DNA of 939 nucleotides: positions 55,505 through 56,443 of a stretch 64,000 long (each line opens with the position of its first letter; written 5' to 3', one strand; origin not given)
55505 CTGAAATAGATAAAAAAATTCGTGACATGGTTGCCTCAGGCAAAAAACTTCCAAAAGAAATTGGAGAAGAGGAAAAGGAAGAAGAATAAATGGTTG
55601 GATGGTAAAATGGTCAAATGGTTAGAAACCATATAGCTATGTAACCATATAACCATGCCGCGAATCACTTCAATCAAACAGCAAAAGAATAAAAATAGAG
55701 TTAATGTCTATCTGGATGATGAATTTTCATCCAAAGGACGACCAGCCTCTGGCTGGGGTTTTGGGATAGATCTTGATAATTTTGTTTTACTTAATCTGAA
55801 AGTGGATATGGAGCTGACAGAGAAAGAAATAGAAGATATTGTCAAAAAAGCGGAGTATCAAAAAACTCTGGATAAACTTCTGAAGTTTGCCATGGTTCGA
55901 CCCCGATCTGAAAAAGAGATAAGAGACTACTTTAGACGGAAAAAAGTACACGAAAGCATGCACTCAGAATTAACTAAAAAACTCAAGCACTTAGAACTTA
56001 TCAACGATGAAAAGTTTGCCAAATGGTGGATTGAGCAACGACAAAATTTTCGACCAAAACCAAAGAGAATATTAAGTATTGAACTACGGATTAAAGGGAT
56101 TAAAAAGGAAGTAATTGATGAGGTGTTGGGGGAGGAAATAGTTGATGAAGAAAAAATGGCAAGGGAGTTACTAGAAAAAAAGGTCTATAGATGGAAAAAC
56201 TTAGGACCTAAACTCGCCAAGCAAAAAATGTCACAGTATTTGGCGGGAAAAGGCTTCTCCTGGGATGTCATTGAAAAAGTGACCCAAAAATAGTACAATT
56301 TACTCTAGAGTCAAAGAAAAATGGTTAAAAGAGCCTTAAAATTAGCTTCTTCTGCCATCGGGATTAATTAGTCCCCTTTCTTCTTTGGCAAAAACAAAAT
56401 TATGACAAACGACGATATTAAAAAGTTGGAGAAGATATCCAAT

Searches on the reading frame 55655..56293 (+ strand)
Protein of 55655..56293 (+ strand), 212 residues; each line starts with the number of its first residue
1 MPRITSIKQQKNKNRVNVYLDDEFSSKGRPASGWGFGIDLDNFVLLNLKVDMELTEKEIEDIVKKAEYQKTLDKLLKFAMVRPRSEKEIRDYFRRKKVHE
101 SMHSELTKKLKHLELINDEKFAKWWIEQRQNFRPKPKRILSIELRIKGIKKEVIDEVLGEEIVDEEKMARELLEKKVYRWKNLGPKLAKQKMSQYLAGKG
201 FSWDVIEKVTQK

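Call 73: search_protein_families(library=pfam, proteins=[window:55655-56293:+], max_evalue=0.001)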
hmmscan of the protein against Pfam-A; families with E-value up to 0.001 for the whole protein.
window:55655-56293:+ (212 aa): 3 families
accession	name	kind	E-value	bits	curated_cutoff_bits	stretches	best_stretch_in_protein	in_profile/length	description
PF21981.2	RecX_HTH3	-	6.4e-13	49.1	26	1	164-209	1-47/48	RecX, third three-helix domain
PF02631.22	RecX_HTH2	-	1e-11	45.3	26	1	117-158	1-42/42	RecX, second three-helix domain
PF21982.2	RecX_HTH1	-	1.5e-07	31.7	26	0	76-100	6-30/40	RecX, first three-helix domain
